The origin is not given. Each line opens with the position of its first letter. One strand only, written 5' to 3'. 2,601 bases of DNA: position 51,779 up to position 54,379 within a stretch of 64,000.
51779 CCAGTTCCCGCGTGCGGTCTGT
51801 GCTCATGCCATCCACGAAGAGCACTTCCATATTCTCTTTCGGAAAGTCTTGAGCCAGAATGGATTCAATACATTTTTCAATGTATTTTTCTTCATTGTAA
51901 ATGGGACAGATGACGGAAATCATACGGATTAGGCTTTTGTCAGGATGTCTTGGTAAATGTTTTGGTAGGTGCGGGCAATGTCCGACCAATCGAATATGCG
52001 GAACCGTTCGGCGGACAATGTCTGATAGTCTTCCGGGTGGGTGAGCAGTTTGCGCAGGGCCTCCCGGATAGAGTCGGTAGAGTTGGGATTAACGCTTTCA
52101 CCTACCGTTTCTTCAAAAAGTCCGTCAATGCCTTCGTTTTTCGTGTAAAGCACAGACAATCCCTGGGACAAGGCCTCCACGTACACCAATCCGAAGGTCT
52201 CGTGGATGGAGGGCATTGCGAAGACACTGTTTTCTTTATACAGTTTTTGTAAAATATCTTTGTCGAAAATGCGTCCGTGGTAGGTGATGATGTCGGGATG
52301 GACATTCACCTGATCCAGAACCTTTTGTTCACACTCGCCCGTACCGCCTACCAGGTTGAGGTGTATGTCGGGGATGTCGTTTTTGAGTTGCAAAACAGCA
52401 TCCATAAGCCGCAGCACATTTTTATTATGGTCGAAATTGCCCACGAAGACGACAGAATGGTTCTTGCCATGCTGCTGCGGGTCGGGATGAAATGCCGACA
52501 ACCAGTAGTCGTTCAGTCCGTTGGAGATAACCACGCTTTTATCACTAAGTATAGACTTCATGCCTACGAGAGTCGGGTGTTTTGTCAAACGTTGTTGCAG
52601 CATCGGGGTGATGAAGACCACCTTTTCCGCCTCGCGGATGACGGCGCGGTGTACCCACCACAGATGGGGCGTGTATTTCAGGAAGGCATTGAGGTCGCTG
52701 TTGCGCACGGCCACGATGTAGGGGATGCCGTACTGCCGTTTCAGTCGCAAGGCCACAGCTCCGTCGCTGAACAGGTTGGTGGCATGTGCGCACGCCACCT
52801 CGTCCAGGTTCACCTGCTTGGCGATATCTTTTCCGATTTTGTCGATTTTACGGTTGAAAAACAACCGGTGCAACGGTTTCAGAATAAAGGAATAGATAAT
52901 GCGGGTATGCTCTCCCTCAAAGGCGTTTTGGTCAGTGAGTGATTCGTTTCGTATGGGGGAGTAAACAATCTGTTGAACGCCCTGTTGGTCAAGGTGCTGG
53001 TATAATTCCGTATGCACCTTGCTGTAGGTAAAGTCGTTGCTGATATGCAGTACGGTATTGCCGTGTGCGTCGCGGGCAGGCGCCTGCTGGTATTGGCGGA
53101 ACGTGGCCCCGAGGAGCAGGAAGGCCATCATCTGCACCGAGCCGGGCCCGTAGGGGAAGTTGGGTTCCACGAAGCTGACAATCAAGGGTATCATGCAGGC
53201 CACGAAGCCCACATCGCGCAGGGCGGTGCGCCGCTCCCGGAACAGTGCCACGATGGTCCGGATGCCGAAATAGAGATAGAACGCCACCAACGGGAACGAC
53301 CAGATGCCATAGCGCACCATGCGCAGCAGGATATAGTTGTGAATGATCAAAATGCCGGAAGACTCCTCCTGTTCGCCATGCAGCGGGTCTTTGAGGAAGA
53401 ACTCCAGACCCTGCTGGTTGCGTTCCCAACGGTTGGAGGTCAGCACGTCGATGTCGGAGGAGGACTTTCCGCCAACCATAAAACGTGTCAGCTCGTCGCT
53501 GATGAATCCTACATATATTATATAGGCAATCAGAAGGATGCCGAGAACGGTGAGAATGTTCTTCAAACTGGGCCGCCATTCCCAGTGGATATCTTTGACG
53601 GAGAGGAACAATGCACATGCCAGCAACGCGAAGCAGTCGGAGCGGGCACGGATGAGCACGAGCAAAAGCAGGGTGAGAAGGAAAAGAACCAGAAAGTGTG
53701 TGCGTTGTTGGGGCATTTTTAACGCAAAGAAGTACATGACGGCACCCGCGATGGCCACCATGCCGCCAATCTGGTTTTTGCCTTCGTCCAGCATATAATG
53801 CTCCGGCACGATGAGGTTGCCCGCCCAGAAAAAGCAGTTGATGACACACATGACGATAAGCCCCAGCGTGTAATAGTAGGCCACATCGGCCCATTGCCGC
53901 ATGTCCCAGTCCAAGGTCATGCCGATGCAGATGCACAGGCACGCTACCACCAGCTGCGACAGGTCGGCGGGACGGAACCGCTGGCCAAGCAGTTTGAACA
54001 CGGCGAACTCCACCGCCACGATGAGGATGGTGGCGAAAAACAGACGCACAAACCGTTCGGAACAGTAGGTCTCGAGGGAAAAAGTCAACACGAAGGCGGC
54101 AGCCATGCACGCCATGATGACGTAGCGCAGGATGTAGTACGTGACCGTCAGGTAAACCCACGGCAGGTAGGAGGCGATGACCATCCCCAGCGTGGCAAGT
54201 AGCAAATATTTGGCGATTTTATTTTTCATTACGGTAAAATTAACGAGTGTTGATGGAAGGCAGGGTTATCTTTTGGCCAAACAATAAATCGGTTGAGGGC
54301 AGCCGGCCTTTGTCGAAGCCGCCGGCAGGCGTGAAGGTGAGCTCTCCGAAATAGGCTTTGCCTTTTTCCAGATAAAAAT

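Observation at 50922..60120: Seven-gene operon for an amino-acid-decorated exopolymer (two ATP-grasp amidoligases + CapA + Wzx + Wzy-GT4 fusion + GT2)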

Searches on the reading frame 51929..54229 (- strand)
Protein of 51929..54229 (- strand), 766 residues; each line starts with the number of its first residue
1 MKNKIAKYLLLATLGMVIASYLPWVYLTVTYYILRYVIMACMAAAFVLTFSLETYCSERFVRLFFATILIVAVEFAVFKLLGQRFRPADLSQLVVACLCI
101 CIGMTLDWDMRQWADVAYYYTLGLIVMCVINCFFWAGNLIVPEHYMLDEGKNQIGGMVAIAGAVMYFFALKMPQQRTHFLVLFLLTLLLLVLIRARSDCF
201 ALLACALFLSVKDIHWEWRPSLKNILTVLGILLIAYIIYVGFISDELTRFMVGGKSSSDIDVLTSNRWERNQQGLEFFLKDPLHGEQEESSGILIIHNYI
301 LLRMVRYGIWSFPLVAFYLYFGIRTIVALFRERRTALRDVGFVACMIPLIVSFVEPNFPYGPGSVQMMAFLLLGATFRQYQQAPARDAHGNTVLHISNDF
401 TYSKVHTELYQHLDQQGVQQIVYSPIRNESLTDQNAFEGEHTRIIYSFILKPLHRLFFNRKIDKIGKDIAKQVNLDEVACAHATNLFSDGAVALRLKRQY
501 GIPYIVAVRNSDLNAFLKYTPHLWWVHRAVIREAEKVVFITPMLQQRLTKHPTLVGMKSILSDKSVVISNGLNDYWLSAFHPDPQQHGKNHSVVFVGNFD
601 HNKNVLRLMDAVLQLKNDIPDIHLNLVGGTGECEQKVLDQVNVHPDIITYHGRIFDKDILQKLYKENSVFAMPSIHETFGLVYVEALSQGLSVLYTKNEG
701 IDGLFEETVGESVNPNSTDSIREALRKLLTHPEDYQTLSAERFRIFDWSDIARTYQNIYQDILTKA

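Call 5: search_protein_families(library=pfam, proteins=[window:51929-54229:-], max_evalue=0.01)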
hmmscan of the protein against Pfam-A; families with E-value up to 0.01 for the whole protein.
window:51929-54229:- (766 aa): 6 families
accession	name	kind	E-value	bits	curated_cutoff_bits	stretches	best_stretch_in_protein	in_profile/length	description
PF00534.26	Glycos_transf_1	-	4.3e-21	75.6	26.4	1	588-739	13-166/172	Glycosyl transferases group 1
PF13692.12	Glyco_trans_1_4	-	7.3e-20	72.1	27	1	592-730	3-141/142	Glycosyl transferases group 1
PF20706.3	GT4-conflict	-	1.5e-11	44.3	26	1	526-714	139-329/385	Family 4 Glycosyltransferase in conflict systems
PF13439.12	Glyco_transf_4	-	1.8e-09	38.3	28.5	1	407-572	9-166/170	Glycosyltransferase Family 4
PF13579.12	Glyco_trans_4_4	-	4.8e-05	24.2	29.7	1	481-549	75-143/158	Glycosyl transferase 4-like domain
PF13524.12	Glyco_trans_1_2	-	0.0034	17.8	25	0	620-741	13-124/144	Glycosyl transferase-like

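Call 6: search_protein_families(library=ncbifam, proteins=[window:51929-54229:-], max_evalue=0.01)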
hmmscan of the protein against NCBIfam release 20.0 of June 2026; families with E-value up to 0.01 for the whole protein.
window:51929-54229:- (766 aa): 30 families (the best 25 are shown)
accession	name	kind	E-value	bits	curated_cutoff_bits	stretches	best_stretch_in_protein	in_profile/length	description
TIGR04047.1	MSMEG_0565_glyc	hypoth_equivalog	1.5e-18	67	259.85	1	405-760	16-372/373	MSMEG_0565 family glycosyltransferase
NF047684.1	TeichurnBiosyTuaC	equivalog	2e-16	59.9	550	1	479-743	110-366/391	teichuronic acid biosynthesis protein TuaC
TIGR04157.1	glyco_rSAM_CFB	subfamily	2.7e-16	59.6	400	1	528-710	164-344/406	TIGR04157 family glycosyltransferase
TIGR02149.1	glgA_Coryne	subfamily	1.8e-14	53.7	302.4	1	525-763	136-391/391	glycogen synthase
NF041876.1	EPS_EpsE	equivalog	3.8e-14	52.7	400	1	531-741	159-371/389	exopolysaccharide biosynthesis GT4 family glycosyltransferase EpsE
NF038229.1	Glyco4_Geo_Pelo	equivalog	3.9e-12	45.9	400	1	470-763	48-337/338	GPMC system family 4 glycosyltransferase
NF053787.1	GlcN_PG_synth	equivalog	4.1e-12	45.6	480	1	590-763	197-360/361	N-acetylglucosaminyl phosphatidylglycerol synthase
TIGR03999.1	thiol_BshA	equivalog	3.8e-11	42.5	273.7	1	438-763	52-374/375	N-acetyl-alpha-D-glucosaminyl L-malate synthase BshA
TIGR03088.1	stp2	hypoth_equivalog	6e-10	38.7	409.05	1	564-763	161-374/374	TIGR03088 family PEP-CTERM/XrtA system glycosyltransferase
TIGR03449.1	mycothiol_MshA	equivalog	6.2e-09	35.2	462.5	1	591-763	221-404/406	D-inositol-3-phosphate glycosyltransferase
TIGR04063.1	stp3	hypoth_equivalog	6.8e-09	35.1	442.05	1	480-763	97-396/397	TIGR04063 family PEP-CTERM/XrtA system glycosyltransferase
TIGR02918.1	TIGR02918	equivalog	1.4e-08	34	574.6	1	584-694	313-420/500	accessory Sec system glycosyltransferase GtfA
NF038295.1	EPS_HpsP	equivalog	2.3e-08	33.4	550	1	481-763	96-388/388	hormogonium polysaccharide biosynthesis glycosyltransferase HpsP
NF047880.1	glyco_SdgA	exception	2.8e-08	32.8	800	1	588-743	313-468/488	serine-aspartate repeat adhesin O-glycosyltransferase SdgA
NF050056.1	ProtGlycPglH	equivalog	3e-08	33.1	600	1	585-758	174-349/354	GalNAc-alpha-(1->4)-GalNAc-alpha-(1->3)-diNAcBac-PP-undecaprenol alpha-1,4-N-acetyl-D-galactosaminyltransferase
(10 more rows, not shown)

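Call 9: find_homologous_proteins(query=window:51929-54229:-, max_evalue=0.00001)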
Query window:51929-54229:- (766 aa): 173 proteins with E <= 0.00001 among 8000 candidates; the best 120 are listed.
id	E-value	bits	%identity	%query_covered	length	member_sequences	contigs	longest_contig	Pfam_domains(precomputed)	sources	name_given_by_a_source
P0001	0.0e+0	1745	99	100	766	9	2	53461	PF00534.27,PF13439.13,PF20706.4,PF13692.13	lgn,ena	-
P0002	0.0e+0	1598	90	100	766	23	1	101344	PF00534.27,PF13579.13,PF13439.13,PF20706.4,PF13692.13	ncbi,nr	ncbi:MAG: glycosyltransferase family 4 protein [Bacteroidales bacterium]|nr:glycosyltransferase fami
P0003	0.0e+0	1370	77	100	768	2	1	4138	PF00534.27,PF13579.13,PF13439.13,PF20706.4,PF13692.13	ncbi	-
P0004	0.0e+0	1344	75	99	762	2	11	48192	PF00534.27,PF13579.13,PF13439.13,PF20706.4,PF13692.13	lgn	-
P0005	0.0e+0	1214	68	99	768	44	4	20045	PF00534.27,PF13579.13,PF13439.13,PF20706.4,PF13692.13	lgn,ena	-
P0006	0.0e+0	1203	69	99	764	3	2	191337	PF00534.27,PF13579.13,PF13439.13,PF20706.4,PF13692.13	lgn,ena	-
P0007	0.0e+0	1201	68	99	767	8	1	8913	PF00534.27,PF13439.13,PF20706.4,PF13692.13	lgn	-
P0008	0.0e+0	1194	68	99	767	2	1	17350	PF00534.27,PF13579.13,PF13439.13,PF20706.4,PF13692.13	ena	-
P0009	0.0e+0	1185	67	99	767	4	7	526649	PF00534.27,PF13579.13,PF13439.13,PF20706.4,PF13692.13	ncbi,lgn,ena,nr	ncbi:MAG: glycosyltransferase family 4 protein [Bacteroidales bacterium]|nr:glycosyltransferase fami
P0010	0.0e+0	1183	66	100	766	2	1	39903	PF00534.27,PF13579.13,PF13439.13,PF20706.4,PF13692.13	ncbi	-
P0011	0.0e+0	1183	67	99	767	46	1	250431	PF00534.27,PF13579.13,PF13439.13,PF20706.4,PF13692.13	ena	-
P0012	0.0e+0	1183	66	99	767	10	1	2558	PF00534.27,PF13439.13,PF20706.4,PF13692.13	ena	-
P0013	0.0e+0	1180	66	99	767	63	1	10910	PF00534.27,PF13579.13,PF13439.13,PF20706.4,PF13692.13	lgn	-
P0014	0.0e+0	1180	66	99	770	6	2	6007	PF00534.27,PF13439.13,PF20706.4,PF13692.13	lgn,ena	-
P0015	0.0e+0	1180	67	99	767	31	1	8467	PF00534.27,PF13579.13,PF13439.13,PF20706.4,PF13692.13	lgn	-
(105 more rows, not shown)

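Call 11: find_related_loci(query=A1, collection=genome_contigs, flank=10000)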
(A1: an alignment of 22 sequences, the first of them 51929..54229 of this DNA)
Query A1 (766 aa) in genome_contigs; peptide patterns used: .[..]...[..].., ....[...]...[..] (x = any residue, [..] = any of these).
114 stretches matched a pattern; 57 encode a relative of the query (tblastn E <= 1e-3); 52 distinct loci.
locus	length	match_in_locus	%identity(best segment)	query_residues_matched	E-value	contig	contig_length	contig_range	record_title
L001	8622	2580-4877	92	1-766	0e+0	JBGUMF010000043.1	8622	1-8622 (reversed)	MAG: Bacteroidales bacterium isolate ruminal_MAG_24 ruminal_MAG_24_contig_0043, whole genome shotgun sequence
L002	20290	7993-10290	90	1-766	0e+0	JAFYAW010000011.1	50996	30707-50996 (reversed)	MAG: Bacteroidales bacterium isolate RGIG6923 Sheep_Rumen-5__c2452, whole genome shotgun sequence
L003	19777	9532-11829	90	1-766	0e+0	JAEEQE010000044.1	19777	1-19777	MAG: Bacteroidales bacterium isolate Tb.RUG.328 NODE_10832_length_19777_cov_3.207634, whole genome shotgun sequence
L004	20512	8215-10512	90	1-766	0e+0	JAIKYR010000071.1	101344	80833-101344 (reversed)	MAG: Bacteroidales bacterium isolate RUI486 k141_11762367_flag=0_multi=9.9921_len=101344, whole genome shotgun sequence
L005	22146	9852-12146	68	1-761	0e+0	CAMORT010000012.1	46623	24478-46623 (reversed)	MAG: uncultured Bacteroidales bacterium isolate SRR873608_bin.152_metaWRAP_v1.3_MAG genome assembly, contig: NODE_1679_l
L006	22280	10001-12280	67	1-759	0e+0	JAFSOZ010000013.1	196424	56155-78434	MAG: Bacteroidales bacterium isolate RGIG3342 Goat_Reticulum-6__c960, whole genome shotgun sequence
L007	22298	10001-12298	66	1-766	0e+0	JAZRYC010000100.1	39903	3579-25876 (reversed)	MAG: Bacteroidales bacterium isolate T1900044950_TA20190003.MAGScoT_cleanbin_000040 SGB_3598_k141_1004722, whole genome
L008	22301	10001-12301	68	1-762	0e+0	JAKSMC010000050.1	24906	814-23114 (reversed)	MAG: Bacteroidales bacterium isolate Horse_feces115 MAG115_50, whole genome shotgun sequence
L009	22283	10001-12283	67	1-760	0e+0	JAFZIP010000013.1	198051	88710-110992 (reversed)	MAG: Bacteroidales bacterium isolate RGIG7800 Water_buffalos_Reticulum-1__c253, whole genome shotgun sequence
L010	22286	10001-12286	66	1-760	0e+0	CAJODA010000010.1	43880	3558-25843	uncultured Bacteroidales bacterium isolate Red_deer_1_mag_133 genome assembly, contig: scaffold_593, whole genome shotgu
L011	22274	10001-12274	65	1-760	0e+0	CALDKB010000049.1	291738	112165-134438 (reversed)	MAG TPA_asm: uncultured Bacteroidales bacterium isolate SRR6425802_bin.69_CONCOCT_v1.1_MAG genome assembly, contig: ERZ1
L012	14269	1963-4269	66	1-765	0e+0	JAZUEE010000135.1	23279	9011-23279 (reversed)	MAG: Bacteroidales bacterium isolate T1900045302_TH20190072.MAGScoT_cleanbin_000032 SGB_6147_k141_840616, whole genome s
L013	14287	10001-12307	66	1-765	0e+0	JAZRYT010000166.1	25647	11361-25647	MAG: Bacteroidales bacterium isolate T1900044949_TA20190002.MAGScoT_cleanbin_000038 SGB_3547_k141_1558604, whole genome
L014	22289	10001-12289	64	1-762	0e+0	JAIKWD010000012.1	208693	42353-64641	MAG: Bacteroidales bacterium isolate RUI419 k141_8942989_flag=0_multi=22.2319_len=208693, whole genome shotgun sequence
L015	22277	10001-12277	63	1-759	0e+0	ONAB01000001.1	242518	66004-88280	uncultured Bacteroidales bacterium isolate RUG125 genome assembly, contig: scaffold_1, whole genome shotgun sequence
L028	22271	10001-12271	50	2-763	0e+0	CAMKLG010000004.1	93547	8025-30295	MAG: uncultured Bacteroidales bacterium isolate SRR12081296_bin.81_metaWRAP_v1.3_MAG genome assembly, contig: ERZ1228977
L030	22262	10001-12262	51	2-762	0e+0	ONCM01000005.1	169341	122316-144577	uncultured Bacteroidales bacterium isolate RUG182 genome assembly, contig: scaffold_24, whole genome shotgun sequence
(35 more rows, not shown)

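Call 22: search_protein_families(library=pfam, proteins=[L015:4888-6810:+, L015:6888-8204:+, L015:8232-9071:+, L015:3161-4228:-, L015:1618-3156:+, L030:13322-13903:-, L030:14057-14968:+, L030:5566-6171:-, L030:3421-5544:-], max_evalue=0.001)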
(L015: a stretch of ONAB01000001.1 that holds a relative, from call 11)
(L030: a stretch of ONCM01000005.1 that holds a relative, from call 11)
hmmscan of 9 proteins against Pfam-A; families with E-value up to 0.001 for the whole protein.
L015:4888-6810:+ (640 aa): 2 families
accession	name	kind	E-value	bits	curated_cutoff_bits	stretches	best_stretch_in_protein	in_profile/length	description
PF07497.18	Rho_RNA_bind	-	4.1e-30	103.8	27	1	276-349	2-73/73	Rho termination factor, RNA-binding domain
PF00006.31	ATP-synt_ab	-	1.7e-28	100.2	29.5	1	381-586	2-212/213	ATP synthase alpha/beta family, nucleotide-binding domain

L015:6888-8204:+ (438 aa): 1 family
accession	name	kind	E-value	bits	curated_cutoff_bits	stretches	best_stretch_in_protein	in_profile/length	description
PF00144.29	Beta-lactamase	-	4e-50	171.3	27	1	72-425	14-318/329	Beta-lactamase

L015:8232-9071:+ (279 aa): 2 families
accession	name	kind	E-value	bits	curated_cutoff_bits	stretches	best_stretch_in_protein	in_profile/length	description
PF02811.25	PHP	-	7.4e-16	59.4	26.4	1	8-208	2-163/164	PHP domain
PF13263.12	PHP_C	-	0.00046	20.1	21.3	1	229-250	11-32/56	PHP-associated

L015:3161-4228:- (355 aa): 2 families
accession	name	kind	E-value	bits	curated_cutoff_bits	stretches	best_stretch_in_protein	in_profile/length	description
PF12784.13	PDDEXK_2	-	7.8e-24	85.1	27.4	1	27-150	3-128/229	PD-(D/E)XK nuclease family transposase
PF09811.14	Yae1_N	-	0.00038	20.5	27.5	0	285-319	3-37/39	Essential protein Yae1, N terminal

L015:1618-3156:+ (512 aa): 2 families
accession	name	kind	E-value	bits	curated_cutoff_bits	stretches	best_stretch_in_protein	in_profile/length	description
PF08903.17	DUF1846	-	1e-180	600.2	27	1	24-355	1-332/333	Domain of unknown function DUF1846, N-terminal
PF20921.3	DUF1846_C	-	1e-56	191.4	27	1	360-506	1-147/153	Domain of unknown function DUF1846, C-terminal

L030:13322-13903:- (193 aa): 0 families

L030:14057-14968:+ (303 aa): 1 family
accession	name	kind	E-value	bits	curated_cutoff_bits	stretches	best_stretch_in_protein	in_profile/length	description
PF01544.23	CorA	-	4.4e-57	194.1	27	1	9-299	3-292/292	CorA-like Mg2+ transporter protein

L030:5566-6171:- (201 aa): 1 family
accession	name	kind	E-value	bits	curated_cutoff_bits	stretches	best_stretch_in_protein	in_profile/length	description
PF03793.24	PASTA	-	1.6e-18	66.8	23.2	1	48-110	1-63/64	PASTA domain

L030:3421-5544:- (707 aa): 1 family
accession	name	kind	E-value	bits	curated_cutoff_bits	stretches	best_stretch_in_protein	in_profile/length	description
PF18962.6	Por_Secre_tail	-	1.1e-12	48.4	27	1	636-705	1-75/75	Secretion system C-terminal sorting domain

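Call 70: search_protein_families(library=ncbifam, proteins=[L030:7585-9039:+, L028:7547-8998:+], max_evalue=1e-20)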
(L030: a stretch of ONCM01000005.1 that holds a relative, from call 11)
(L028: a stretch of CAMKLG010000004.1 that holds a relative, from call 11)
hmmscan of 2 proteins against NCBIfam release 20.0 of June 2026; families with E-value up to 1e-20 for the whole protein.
L030:7585-9039:+ (484 aa): 3 families
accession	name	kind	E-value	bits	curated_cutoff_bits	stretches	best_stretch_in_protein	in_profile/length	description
NF058658.1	Oglyco_Wzx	exception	6.5e-85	285.9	720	1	5-466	4-464/478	O-glycosylation flippase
NF007773.0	PRK10459.1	equivalog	1.3e-66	225.6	273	1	7-465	3-465/492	MOP flippase family protein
NF047674.1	TeichurnBiosyTuaB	equivalog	1.1e-59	202.7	580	1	6-462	3-466/469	teichuronic acid biosynthesis protein TuaB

L028:7547-8998:+ (484 aa): 3 families
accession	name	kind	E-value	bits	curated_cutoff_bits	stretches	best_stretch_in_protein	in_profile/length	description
NF058658.1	Oglyco_Wzx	exception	3.8e-88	296.6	720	1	1-466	1-465/478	O-glycosylation flippase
NF007773.0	PRK10459.1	equivalog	4.3e-69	233.8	273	1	6-467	3-468/492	MOP flippase family protein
NF047674.1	TeichurnBiosyTuaB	equivalog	5.1e-56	190.7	580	1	6-461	4-466/469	teichuronic acid biosynthesis protein TuaB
